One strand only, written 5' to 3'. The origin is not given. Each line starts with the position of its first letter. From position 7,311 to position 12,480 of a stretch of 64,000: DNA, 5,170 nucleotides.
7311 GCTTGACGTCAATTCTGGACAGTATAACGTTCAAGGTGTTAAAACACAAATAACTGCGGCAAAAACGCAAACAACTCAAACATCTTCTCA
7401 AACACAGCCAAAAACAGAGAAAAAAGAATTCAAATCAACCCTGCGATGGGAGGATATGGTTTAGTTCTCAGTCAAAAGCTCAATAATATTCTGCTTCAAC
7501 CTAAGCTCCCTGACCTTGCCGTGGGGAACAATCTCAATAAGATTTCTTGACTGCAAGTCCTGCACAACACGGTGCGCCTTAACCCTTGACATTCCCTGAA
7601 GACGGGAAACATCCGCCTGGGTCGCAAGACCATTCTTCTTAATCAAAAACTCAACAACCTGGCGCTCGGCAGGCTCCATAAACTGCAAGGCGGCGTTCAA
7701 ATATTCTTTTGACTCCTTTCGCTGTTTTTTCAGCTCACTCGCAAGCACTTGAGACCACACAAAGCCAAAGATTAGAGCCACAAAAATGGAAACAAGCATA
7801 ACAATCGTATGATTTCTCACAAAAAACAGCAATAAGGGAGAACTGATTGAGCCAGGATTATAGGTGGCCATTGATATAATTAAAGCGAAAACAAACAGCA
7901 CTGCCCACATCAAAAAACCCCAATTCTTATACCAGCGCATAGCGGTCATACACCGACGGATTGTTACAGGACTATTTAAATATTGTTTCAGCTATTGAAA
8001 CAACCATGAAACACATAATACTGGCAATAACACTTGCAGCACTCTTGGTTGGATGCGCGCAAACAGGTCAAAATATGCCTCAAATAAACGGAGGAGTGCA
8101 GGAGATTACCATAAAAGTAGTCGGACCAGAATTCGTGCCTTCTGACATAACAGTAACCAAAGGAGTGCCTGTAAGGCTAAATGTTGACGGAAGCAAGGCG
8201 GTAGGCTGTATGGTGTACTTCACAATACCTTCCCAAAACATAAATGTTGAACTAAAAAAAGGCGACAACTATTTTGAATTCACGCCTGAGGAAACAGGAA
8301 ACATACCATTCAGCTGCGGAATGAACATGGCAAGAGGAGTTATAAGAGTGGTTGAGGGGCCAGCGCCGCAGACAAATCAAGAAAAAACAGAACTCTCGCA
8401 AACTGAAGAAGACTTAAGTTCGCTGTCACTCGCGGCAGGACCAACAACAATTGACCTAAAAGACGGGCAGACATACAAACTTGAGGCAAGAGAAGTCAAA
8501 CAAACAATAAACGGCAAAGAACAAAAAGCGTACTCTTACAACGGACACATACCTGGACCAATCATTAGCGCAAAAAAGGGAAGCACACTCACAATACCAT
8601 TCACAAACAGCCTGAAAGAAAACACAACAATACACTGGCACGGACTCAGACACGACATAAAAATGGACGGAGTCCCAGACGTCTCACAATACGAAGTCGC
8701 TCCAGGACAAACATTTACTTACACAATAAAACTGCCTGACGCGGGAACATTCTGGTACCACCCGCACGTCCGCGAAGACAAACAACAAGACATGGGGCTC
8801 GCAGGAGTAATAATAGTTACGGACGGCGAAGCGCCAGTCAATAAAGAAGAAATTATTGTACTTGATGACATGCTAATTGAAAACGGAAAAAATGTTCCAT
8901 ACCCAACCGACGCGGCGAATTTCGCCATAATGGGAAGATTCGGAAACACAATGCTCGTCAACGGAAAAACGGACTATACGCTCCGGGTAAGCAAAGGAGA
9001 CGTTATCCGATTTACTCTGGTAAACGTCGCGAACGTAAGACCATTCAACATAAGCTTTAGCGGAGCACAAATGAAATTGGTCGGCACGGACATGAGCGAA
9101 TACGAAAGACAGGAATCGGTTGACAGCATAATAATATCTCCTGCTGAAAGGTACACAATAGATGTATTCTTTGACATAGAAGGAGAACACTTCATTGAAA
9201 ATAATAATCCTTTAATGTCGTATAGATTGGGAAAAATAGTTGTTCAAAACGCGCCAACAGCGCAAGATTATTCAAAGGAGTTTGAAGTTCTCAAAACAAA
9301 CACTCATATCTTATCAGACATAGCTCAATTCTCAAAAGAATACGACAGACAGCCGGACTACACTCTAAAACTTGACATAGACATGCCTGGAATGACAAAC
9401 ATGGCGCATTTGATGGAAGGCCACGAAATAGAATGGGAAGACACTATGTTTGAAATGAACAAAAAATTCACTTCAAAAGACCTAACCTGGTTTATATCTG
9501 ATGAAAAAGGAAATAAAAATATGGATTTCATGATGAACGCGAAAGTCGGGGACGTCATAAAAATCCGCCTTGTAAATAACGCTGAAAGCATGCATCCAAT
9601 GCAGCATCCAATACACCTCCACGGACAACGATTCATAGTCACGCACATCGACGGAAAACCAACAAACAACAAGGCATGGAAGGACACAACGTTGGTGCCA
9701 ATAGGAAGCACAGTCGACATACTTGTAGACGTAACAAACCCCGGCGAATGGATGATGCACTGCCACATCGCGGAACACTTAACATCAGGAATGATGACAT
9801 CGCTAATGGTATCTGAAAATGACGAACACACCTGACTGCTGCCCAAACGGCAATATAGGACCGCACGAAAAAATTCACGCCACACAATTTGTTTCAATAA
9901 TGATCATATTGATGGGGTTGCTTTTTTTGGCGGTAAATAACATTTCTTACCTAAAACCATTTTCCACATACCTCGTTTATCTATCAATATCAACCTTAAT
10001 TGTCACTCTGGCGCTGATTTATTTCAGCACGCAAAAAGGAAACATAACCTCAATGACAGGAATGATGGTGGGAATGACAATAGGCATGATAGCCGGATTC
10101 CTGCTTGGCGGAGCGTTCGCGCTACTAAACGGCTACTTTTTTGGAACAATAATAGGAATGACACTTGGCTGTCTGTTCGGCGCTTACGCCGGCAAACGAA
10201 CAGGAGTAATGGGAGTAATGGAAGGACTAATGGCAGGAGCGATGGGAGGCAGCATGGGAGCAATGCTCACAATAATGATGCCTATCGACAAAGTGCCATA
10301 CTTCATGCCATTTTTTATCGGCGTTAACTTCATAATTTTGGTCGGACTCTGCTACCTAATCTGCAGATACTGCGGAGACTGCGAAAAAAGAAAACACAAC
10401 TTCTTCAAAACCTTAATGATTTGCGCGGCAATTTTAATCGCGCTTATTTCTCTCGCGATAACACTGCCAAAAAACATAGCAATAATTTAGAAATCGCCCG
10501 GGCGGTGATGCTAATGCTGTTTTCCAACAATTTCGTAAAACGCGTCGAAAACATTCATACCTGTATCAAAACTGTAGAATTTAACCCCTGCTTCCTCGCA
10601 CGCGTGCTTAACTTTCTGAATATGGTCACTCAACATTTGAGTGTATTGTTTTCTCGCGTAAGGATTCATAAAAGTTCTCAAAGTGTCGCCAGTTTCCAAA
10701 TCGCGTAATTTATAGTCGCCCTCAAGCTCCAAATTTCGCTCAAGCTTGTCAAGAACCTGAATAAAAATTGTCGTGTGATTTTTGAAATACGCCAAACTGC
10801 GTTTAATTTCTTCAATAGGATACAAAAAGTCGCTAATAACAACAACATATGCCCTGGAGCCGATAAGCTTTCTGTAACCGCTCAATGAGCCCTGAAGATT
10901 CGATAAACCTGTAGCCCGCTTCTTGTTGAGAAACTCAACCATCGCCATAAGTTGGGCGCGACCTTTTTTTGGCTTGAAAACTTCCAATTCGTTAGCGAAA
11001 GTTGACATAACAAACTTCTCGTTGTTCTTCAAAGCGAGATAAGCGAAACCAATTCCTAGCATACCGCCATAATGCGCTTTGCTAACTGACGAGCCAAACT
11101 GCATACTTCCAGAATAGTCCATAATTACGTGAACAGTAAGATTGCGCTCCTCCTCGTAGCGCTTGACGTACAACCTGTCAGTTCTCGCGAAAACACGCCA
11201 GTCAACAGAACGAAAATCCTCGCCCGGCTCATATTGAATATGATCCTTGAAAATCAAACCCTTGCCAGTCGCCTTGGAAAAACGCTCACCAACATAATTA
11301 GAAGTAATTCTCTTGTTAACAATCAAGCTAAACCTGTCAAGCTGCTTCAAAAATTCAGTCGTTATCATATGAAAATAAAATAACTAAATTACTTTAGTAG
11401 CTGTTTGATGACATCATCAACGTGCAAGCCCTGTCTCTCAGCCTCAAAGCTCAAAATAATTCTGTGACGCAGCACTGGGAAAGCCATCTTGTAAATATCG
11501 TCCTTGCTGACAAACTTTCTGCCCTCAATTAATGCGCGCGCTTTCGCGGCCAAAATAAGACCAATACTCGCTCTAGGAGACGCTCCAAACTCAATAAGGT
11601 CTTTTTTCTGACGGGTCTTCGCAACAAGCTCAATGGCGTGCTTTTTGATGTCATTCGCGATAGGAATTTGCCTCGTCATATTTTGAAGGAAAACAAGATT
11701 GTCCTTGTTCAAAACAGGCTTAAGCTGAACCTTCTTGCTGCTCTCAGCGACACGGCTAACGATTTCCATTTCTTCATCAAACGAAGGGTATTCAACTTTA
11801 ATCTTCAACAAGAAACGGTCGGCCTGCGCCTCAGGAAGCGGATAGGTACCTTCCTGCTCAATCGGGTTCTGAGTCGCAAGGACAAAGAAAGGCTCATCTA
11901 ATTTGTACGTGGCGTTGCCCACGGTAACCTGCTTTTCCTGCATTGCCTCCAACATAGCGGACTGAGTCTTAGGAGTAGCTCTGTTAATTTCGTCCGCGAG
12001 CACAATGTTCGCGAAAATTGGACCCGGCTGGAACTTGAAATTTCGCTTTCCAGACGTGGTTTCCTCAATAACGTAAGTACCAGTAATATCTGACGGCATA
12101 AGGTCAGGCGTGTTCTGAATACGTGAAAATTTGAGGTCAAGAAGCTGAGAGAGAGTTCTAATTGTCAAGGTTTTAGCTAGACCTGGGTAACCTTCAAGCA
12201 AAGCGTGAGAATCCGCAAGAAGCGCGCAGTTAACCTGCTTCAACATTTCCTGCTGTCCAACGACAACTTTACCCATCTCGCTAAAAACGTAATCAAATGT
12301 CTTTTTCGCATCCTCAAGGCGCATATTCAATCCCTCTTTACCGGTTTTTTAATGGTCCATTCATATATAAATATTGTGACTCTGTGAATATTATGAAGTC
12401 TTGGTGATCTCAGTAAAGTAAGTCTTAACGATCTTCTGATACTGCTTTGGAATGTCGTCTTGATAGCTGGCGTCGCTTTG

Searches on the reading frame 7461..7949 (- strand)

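Call 92: search_protein_families(library=pfam, proteins=[window:7461-7949:-], max_evalue=0.001)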
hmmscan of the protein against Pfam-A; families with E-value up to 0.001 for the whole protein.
window:7461-7949:- (162 aa): 2 families
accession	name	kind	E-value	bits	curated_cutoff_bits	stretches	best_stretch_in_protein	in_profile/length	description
PF12802.13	MarR_2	-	2.2e-05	25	27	1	92-144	4-56/61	MarR family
PF24034.1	DUF7343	-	0.00012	22.3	27.6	1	95-145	5-55/62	Domain of unknown function (DUF7343)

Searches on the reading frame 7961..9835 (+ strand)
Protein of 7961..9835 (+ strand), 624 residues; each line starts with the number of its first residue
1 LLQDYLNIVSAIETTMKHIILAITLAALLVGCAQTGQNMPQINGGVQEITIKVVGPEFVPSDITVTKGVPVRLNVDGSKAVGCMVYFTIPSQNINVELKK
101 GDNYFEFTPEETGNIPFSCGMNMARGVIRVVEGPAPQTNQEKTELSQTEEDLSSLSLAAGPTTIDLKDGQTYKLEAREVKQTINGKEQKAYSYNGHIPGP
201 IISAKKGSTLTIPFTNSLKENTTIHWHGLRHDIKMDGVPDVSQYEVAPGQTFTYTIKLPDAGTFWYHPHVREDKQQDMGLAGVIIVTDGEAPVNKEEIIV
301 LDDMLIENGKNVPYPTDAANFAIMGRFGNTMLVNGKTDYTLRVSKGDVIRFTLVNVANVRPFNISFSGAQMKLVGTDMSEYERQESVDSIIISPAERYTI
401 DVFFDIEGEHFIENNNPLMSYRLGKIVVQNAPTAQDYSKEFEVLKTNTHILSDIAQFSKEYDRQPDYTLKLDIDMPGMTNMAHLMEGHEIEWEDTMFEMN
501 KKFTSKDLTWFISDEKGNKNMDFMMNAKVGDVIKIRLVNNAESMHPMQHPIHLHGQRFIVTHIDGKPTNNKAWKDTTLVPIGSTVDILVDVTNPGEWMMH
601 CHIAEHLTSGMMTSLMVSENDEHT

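Call 26: search_protein_families(library=pfam, proteins=[window:7961-9835:+], max_evalue=0.001)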
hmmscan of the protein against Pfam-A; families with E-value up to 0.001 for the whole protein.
window:7961-9835:+ (624 aa): 4 families
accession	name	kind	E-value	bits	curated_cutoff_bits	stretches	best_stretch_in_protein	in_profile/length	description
PF07732.21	Cu-oxidase_3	-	1e-38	132.5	21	1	179-289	5-117/119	Multicopper oxidase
PF07731.20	Cu-oxidase_2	-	5e-34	117.4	20.4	2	510-620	20-136/137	Multicopper oxidase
PF00394.28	Cu-oxidase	-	1.8e-22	80.6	21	2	326-414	34-133/157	Multicopper oxidase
PF13473.12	Cupredoxin_1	-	4.7e-13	49.5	27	1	25-128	4-102/104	Cupredoxin-like domain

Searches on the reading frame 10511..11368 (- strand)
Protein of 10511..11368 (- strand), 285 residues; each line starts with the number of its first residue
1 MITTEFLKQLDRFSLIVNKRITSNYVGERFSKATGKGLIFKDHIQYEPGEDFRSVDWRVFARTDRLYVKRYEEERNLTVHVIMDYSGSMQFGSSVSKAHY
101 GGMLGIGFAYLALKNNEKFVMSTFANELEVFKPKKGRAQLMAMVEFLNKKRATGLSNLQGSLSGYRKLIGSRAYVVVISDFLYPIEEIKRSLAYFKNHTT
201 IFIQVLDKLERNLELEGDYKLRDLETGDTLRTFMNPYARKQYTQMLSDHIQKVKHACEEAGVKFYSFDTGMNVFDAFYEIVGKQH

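Call 27: search_protein_families(library=pfam, proteins=[window:10511-11368:-], max_evalue=0.001)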
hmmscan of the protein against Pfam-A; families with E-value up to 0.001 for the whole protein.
window:10511-11368:- (285 aa): 2 families
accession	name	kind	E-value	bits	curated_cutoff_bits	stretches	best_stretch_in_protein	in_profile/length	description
PF01882.25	DUF58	-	7.2e-41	140.2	23.4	1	45-249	4-213/216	Protein of unknown function DUF58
PF13519.12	VWA_2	-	0.0003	21.8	27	1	81-181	3-106/107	von Willebrand factor type A domain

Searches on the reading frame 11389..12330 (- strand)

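Call 27: search_protein_families(library=pfam, proteins=[window:11389-12330:-], max_evalue=0.001)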
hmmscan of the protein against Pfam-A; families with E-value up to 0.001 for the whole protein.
window:11389-12330:- (313 aa): 6 families
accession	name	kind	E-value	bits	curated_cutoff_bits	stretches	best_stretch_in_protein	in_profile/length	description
PF07726.17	AAA_3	-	1.6e-63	212.8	27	1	42-175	1-131/131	ATPase family associated with various cellular activities (AAA)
PF17863.7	AAA_lid_2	-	4.8e-20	71.5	22.7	1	243-310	6-73/74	AAA lid domain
PF20030.5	bpMoxR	-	1.5e-13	50.7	27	1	15-192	6-179/205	MoxR domain in the MoxR-vWA-beta-propeller ternary systems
PF07728.20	AAA_5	-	3.3e-13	50.2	22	1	43-173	2-139/139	AAA domain (dynein-related subfamily)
PF00493.29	MCM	-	2.2e-05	24.1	23.3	1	31-158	48-175/224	MCM P-loop domain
PF00004.35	AAA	-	7.1e-05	23.7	21.2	1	44-156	2-110/131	ATPase family associated with various cellular activities (AAA)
